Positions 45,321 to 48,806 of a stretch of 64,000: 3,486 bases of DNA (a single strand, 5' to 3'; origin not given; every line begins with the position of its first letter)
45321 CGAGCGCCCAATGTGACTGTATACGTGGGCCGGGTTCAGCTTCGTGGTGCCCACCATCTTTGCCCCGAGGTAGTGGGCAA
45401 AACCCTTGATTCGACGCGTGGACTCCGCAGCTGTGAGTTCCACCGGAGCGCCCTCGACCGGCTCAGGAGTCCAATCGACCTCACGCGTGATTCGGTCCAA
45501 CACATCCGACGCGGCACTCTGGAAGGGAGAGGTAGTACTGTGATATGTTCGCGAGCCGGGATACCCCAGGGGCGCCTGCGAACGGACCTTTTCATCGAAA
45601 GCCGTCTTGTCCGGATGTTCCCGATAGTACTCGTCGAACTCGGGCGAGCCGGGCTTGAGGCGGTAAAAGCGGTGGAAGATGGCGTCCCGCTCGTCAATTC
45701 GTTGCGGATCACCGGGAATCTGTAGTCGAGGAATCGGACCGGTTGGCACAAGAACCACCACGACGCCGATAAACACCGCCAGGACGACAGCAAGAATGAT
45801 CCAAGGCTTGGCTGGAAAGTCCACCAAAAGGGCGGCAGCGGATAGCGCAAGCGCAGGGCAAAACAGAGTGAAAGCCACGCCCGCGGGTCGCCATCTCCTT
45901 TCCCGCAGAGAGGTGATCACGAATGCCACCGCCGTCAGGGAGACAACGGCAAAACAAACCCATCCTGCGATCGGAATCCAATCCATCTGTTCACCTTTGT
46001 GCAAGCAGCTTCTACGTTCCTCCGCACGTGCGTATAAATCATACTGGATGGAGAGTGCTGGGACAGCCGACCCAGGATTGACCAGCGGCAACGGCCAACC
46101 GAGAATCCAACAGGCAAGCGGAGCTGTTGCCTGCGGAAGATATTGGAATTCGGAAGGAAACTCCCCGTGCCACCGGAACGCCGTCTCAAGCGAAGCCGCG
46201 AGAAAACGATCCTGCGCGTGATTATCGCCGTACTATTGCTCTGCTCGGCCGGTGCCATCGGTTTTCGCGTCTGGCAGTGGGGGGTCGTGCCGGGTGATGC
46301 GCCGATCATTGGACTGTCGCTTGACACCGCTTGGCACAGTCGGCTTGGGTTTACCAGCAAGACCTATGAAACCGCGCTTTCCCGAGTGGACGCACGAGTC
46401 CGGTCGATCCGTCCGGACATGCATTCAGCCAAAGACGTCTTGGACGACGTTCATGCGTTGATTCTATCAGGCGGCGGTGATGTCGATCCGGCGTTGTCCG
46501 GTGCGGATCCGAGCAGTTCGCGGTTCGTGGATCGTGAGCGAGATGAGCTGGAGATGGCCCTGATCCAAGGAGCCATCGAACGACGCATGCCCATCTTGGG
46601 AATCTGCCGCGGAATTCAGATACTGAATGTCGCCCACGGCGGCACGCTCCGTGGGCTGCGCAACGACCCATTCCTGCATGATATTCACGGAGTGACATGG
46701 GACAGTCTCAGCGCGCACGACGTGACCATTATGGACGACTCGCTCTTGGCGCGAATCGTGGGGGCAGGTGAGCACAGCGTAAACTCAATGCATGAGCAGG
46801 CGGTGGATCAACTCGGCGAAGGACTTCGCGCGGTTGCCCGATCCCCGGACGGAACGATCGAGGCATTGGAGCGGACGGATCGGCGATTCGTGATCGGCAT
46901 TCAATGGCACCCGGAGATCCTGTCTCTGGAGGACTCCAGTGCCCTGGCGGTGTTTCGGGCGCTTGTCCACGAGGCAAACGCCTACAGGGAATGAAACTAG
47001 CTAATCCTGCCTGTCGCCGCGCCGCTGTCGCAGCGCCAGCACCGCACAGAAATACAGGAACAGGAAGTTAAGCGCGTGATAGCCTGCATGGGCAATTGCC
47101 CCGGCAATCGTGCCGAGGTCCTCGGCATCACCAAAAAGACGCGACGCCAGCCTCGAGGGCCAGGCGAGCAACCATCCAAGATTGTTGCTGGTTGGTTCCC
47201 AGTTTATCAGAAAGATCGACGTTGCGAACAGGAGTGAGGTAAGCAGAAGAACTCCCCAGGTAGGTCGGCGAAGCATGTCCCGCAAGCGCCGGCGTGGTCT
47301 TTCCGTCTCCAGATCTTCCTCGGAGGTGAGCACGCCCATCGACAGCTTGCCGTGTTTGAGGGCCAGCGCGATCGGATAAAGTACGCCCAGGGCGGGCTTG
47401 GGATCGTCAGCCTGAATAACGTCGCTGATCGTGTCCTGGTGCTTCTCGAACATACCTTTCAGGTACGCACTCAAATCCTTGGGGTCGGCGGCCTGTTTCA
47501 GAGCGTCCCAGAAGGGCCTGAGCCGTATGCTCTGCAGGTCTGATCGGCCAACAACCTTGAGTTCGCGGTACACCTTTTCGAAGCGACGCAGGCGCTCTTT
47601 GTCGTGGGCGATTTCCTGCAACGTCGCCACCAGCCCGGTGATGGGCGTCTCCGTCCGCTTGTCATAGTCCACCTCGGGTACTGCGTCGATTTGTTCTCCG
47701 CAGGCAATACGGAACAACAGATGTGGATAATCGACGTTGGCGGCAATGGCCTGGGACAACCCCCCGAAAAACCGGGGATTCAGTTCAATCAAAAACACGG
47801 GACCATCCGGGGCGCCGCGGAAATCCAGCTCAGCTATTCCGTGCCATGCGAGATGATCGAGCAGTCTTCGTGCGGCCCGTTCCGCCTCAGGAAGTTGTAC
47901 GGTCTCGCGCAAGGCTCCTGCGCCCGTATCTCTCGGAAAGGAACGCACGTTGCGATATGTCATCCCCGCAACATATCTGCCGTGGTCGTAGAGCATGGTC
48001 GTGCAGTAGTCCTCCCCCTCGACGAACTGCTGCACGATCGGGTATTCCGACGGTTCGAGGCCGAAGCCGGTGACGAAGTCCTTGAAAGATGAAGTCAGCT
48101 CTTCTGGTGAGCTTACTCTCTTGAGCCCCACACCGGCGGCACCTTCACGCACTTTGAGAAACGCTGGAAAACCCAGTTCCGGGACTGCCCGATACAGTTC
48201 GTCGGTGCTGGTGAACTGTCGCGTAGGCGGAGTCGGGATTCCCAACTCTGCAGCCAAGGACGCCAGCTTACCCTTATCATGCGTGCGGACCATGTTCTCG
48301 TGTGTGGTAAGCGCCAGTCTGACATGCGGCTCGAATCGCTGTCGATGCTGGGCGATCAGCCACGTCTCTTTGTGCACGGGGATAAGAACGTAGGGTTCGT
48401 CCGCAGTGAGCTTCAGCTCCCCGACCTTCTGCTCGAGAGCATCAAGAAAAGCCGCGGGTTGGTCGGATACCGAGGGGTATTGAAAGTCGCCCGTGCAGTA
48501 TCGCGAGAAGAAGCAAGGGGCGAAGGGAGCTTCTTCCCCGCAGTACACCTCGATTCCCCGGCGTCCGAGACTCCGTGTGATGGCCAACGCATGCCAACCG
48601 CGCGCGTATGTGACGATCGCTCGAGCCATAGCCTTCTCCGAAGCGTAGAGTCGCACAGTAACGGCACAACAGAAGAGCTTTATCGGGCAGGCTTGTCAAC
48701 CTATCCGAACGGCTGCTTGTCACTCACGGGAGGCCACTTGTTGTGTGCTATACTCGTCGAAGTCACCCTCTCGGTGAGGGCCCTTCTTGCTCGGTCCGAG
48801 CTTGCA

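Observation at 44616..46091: Membrane-anchored reductive-dehalogenase-like Fe-S protein without a TAT signal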

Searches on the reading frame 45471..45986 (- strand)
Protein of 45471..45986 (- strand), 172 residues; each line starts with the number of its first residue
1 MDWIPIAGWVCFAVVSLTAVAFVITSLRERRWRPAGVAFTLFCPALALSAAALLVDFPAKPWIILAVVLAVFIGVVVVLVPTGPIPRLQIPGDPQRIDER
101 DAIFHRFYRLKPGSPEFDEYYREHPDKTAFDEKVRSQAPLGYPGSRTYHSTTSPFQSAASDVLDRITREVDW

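Call 28: search_solved_structures(query=window:45471-45986:-, max_evalue=10, show_alignments=2)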
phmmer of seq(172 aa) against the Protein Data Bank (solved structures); distinct sequences matched with E-value up to 10: 2.
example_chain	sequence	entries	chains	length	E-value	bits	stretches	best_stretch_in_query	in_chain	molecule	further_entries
7aft_H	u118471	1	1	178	0.58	13.4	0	91-118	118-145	Mating factor alpha-1,Mating factor alpha-1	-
21ju_A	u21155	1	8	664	1.2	12.4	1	78-134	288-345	alcohol oxidase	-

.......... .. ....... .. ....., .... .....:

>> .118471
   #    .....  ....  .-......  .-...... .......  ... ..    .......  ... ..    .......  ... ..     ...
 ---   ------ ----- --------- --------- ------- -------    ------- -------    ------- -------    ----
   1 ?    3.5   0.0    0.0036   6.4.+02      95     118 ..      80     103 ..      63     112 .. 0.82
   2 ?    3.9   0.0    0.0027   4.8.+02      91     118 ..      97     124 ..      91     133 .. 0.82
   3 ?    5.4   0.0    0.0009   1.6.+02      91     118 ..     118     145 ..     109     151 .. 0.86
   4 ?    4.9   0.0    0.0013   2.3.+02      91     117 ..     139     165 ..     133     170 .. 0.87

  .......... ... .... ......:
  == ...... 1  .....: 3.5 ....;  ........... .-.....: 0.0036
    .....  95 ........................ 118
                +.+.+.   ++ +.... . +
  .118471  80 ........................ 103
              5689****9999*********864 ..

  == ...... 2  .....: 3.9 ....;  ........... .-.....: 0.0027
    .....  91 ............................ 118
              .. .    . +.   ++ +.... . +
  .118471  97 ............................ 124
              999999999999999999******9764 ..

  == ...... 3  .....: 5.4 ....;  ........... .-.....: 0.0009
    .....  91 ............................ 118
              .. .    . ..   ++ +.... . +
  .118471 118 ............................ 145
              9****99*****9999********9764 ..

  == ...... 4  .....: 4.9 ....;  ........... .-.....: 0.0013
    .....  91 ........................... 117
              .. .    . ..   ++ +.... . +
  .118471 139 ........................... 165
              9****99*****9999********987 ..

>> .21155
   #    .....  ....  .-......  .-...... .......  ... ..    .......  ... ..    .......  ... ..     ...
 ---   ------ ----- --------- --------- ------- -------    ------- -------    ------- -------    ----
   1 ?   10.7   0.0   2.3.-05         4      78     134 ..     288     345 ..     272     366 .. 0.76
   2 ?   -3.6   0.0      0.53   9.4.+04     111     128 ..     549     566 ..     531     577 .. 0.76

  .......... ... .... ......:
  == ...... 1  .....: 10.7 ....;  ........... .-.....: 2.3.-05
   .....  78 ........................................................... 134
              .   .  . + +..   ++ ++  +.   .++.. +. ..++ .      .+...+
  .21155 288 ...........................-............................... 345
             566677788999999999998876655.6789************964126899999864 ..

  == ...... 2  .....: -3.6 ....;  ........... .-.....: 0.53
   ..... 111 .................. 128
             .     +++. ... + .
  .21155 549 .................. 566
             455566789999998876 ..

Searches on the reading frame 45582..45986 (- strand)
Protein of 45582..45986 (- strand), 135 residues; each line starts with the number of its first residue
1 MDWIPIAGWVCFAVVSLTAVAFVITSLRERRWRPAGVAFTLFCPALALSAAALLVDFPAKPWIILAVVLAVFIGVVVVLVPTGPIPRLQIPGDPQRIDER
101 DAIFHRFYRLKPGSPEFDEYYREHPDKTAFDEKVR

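Call 38: search_solved_structures(query=A2, max_evalue=10, show_alignments=3)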
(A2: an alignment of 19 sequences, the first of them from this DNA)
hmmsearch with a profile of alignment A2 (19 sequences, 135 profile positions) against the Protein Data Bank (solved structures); distinct sequences matched with E-value up to 10: 10.
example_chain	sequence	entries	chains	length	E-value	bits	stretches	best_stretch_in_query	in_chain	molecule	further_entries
7e87_B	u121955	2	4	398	0.25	14.9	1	2-102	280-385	Potassium voltage-gated channel subfamily D member 2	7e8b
7e87_A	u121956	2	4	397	0.26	14.8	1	2-102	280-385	Potassium voltage-gated channel subfamily D member 2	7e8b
7e84_A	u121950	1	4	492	0.29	14.7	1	2-103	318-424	Potassium voltage-gated channel subfamily D member 2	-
7e83_C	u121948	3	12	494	0.29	14.6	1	2-103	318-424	Potassium voltage-gated channel subfamily D member 2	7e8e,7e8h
7ukc_B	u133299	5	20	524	0.33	14.5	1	2-103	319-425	Potassium voltage-gated channel subfamily D member 2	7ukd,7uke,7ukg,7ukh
7f0j_B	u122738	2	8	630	0.49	13.9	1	2-103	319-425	Potassium voltage-gated channel subfamily D member 2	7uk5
7f3f_A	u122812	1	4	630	0.51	13.9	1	2-103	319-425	Potassium voltage-gated channel subfamily D member 2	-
7ukf_A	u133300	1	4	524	0.61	13.6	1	2-103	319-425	Potassium voltage-gated channel subfamily D member 2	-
7w6n_B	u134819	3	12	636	0.83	13.2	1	2-102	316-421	Isoform 2 of Potassium voltage-gated channel subfamily D member 3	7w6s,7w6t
7w3y_A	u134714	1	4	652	0.87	13.1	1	2-102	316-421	Isoform 2 of Potassium voltage-gated channel subfamily D member 3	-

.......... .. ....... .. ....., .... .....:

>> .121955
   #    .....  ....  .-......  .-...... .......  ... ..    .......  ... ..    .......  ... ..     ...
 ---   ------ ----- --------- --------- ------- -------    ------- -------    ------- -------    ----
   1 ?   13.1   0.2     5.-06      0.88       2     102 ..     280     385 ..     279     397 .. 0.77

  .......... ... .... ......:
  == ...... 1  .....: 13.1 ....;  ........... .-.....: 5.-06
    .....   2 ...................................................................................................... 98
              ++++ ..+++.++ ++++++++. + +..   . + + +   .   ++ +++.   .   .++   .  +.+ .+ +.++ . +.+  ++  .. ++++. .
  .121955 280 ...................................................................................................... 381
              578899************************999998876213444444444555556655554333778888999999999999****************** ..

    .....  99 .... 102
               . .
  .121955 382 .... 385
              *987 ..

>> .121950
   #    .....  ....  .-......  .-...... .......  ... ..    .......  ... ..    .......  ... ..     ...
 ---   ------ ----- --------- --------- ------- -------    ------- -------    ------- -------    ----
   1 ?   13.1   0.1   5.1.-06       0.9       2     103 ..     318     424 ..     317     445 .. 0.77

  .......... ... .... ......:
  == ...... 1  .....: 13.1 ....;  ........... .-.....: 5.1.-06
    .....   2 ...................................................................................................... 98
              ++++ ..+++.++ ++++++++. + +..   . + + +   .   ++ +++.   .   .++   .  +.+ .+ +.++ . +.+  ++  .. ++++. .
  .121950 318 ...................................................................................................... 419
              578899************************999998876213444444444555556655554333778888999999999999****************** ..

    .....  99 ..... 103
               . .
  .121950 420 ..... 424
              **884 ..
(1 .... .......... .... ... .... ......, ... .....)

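Call 46: search_protein_representatives(alignment_id=A2)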
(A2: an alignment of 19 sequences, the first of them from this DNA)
Query: 19 sequences, 135 profile positions. Proteins with E-value up to 0.001 (for the whole library): 449; up to 1e-10: 185; up to 1e-30: 12. The best 150 are listed.
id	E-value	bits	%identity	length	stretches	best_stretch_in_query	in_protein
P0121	1.7e-48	180.5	-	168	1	2-135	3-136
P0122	5.1e-44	166.1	-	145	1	2-135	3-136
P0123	1.3e-41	158.3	-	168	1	2-135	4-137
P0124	2.9e-41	157.2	-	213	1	2-135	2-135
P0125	8.0e-40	152.5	-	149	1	2-135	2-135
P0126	3.4e-37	144.0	-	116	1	2-115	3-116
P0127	1.2e-36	142.2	-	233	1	14-135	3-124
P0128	3.6e-36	140.7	-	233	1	3-135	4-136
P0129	2.9e-35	137.7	-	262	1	4-135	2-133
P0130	2.7e-34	134.6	-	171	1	2-135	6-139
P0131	2.0e-32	128.6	-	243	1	3-112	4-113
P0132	1.5e-31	125.8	-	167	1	3-111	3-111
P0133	6.1e-30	120.5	-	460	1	13-135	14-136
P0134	2.8e-29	118.3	-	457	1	3-135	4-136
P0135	1.1e-25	106.7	-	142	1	3-135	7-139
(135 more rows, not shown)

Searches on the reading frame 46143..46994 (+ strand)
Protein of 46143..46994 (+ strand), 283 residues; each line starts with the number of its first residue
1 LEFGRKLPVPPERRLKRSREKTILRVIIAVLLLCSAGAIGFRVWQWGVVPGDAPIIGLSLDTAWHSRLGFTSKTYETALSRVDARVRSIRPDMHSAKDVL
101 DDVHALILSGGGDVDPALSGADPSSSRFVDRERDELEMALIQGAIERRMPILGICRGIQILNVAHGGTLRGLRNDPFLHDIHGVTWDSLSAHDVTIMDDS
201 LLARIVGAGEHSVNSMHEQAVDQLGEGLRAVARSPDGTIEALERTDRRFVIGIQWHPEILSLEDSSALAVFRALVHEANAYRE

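Call 3: search_protein_families(library=pfam, proteins=[window:46143-46994:+], max_evalue=1)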
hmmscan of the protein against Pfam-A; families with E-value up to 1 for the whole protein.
window:46143-46994:+ (283 aa): 4 families
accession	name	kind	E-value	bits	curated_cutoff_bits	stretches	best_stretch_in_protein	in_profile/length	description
PF07722.19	Peptidase_C26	-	1.8e-51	175.5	20.5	1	89-258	45-219/219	Peptidase C26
PF00117.34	GATase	-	6e-15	55.8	22.8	1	118-263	57-177/190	Glutamine amidotransferase class-I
PF07685.20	GATase_3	-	0.12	12.5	27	1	139-161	66-88/196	CobB/CobQ-like glutamine amidotransferase domain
PF16934.11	Mersacidin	-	0.34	11.1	27.6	0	137-144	12-19/34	Two-component Enterococcus faecalis cytolysin (EFC)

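Call 4: search_protein_families(library=ncbifam, proteins=[window:46143-46994:+], max_evalue=1)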
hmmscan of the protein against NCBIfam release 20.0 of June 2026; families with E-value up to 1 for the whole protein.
window:46143-46994:+ (283 aa): 29 families (the best 25 are shown)
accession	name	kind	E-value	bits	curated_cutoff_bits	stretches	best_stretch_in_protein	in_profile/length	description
NF008471.0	PRK11366.1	equivalog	2e-29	102.8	266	1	98-275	57-241/254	gamma-glutamyl-gamma-aminobutyrate hydrolase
NF045546.1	GCDPHdlase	equivalog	2e-16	60.7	250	1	102-258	54-180/198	gamma-glutamyl-CDP-amidate hydrolase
NF001975.0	PRK00758.1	equivalog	1.7e-13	50.6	198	1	92-264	33-170/185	GMP synthase subunit A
TIGR00888.1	guaA_Nterm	equivalog_domain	7.2e-13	48.3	172.15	1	140-263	62-171/188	glutamine-hydrolyzing GMP synthase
NF010081.0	PRK13566.1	equivalog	9.5e-12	43.9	645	1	139-278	591-720/729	anthranilate synthase component I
NF006562.0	PRK09065.1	equivalog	3e-10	40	205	1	139-259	81-190/242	glutamine amidotransferase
NF005849.0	PRK07765.1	equivalog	2.4e-09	36.8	308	1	133-261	61-177/219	aminodeoxychorismate/anthranilate synthase component II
NF000848.1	PRK00074.1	equivalog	3e-09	36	400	1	142-264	64-175/512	glutamine-hydrolyzing GMP synthase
TIGR01815.1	TrpE-clade3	equivalog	5.6e-09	34.5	739.15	1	139-277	579-707/717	anthranilate synthase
NF011201.0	PRK14607.1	equivalog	2.2e-08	33.2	670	1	145-266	70-179/534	bifunctional anthranilate synthase component II/anthranilate phosphoribosyltransferase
NF003792.0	PRK05380.1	equivalog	1.3e-07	30.7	308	2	213-281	463-529/534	CTP synthase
TIGR00337.1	PyrG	equivalog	3.4e-06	26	462.75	2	213-266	464-516/526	glutamine hydrolyzing CTP synthase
NF005743.0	PRK07567.1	equivalog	4e-06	26.3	264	1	85-259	33-192/245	glutamine amidotransferase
TIGR01823.1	PabB-fungal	equivalog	3.6e-05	22.2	442.55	1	148-271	86-197/742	aminodeoxychorismate synthase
TIGR01368.1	CPSaseIIsmall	equivalog_domain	5.4e-05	22.3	307.35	1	138-168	236-266/361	glutamine-hydrolyzing carbamoyl-phosphate synthase small subunit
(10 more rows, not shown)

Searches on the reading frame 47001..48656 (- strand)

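Call 3: search_protein_families(library=pfam, proteins=[window:47001-48656:-], max_evalue=1)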
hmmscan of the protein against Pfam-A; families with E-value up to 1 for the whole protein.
window:47001-48656:- (551 aa): 9 families
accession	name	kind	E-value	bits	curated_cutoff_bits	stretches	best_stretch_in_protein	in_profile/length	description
PF15632.11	ATPgrasp_Ter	-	1.4e-11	44.7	29.1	1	207-332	6-122/131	ATP-grasp in the biosynthetic pathway with Ter operon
PF02222.28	ATP-grasp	-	7.6e-06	26.1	27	1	135-295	3-162/179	ATP-grasp domain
PF07478.18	Dala_Dala_lig_C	-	0.00027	21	24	1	136-193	3-67/204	D-ala D-ala ligase C-terminus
PF02786.22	CPSase_L_D2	-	0.00038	20.5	19.8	1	127-192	1-68/211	Carbamoyl-phosphate synthase L chain, ATP binding domain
PF02655.19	ATP-grasp_3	-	0.00073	20.1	23.2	1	127-298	3-159/160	ATP-grasp domain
PF01071.24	GARS_A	-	0.0034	17.7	27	1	134-227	9-104/194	Phosphoribosylglycinamide synthetase, ATP-grasp (A) domain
PF13549.11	ATP-grasp_5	-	0.0097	15.7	27.6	1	131-170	15-54/221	ATP-grasp domain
PF13535.11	ATP-grasp_4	-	0.027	14.5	27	1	163-301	3-157/160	ATP-grasp domain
PF08443.16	RimK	-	0.18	11.8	21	1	125-259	1-131/188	RimK-like ATP-grasp domain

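Call 4: search_protein_families(library=ncbifam, proteins=[window:47001-48656:-], max_evalue=1)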
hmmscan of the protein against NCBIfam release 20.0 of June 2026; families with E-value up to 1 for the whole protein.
window:47001-48656:- (551 aa): 38 families (the best 25 are shown)
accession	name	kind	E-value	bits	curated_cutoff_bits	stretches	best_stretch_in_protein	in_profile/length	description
NF005315.0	PRK06849.1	equivalog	9.3e-21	74.3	406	1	12-301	6-281/389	hypothetical protein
NF009405.0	PRK12767.1-4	equivalog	4.1e-18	65.4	390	1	29-325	21-295/320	carbamoyl phosphate synthase-like protein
NF009404.0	PRK12767.1-3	equivalog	2.9e-15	56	316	1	97-323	80-311/344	carbamoyl phosphate synthase-like protein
NF002563.0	PRK02186.1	subfamily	2e-12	46.2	625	1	122-301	102-282/890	argininosuccinate lyase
NF009406.0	PRK12767.1-5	equivalog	1.4e-11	44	271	1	96-316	81-291/327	carbamoyl phosphate synthase-like protein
NF009402.0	PRK12767.1-1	equivalog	2.2e-09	36.6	218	1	77-299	64-279/329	carbamoyl phosphate synthase-like protein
NF009403.0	PRK12767.1-2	equivalog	1.6e-08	34.2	286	2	90-225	68-197/342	carbamoyl phosphate synthase-like protein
NF009554.0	PRK12999.1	equivalog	2.1e-06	25.8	965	1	119-192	111-186/1147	pyruvate carboxylase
TIGR00768.1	rimK_fam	subfamily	4.1e-06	26.4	143.4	1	119-294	79-253/276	RimK family alpha-L-glutamate ligase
TIGR02144.1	LysX_arch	equivalog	1e-05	24.8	275.6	1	117-257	77-215/281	lysine biosynthesis protein LysX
TIGR01369.1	CPSaseII_lrg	equivalog_domain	1.5e-05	22.8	1027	1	112-327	654-873/1052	carbamoyl-phosphate synthase (glutamine-hydrolyzing) large subunit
TIGR01205.1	D_ala_D_alaTIGR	subfamily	1.6e-05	24.1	245.65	1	125-223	104-202/318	D-alanine--D-alanine ligase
TIGR01142.1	purT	equivalog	1.9e-05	23.7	502.15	1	125-220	98-193/380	phosphoribosylglycinamide formyltransferase 2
NF006766.0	PRK09288.1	equivalog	2.1e-05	23.5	339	1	125-219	111-205/396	formate-dependent phosphoribosylglycinamide formyltransferase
NF004679.0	PRK06019.1-5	equivalog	0.00014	20.8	326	1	122-295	94-267/376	5-(carboxyamino)imidazole ribonucleotide synthase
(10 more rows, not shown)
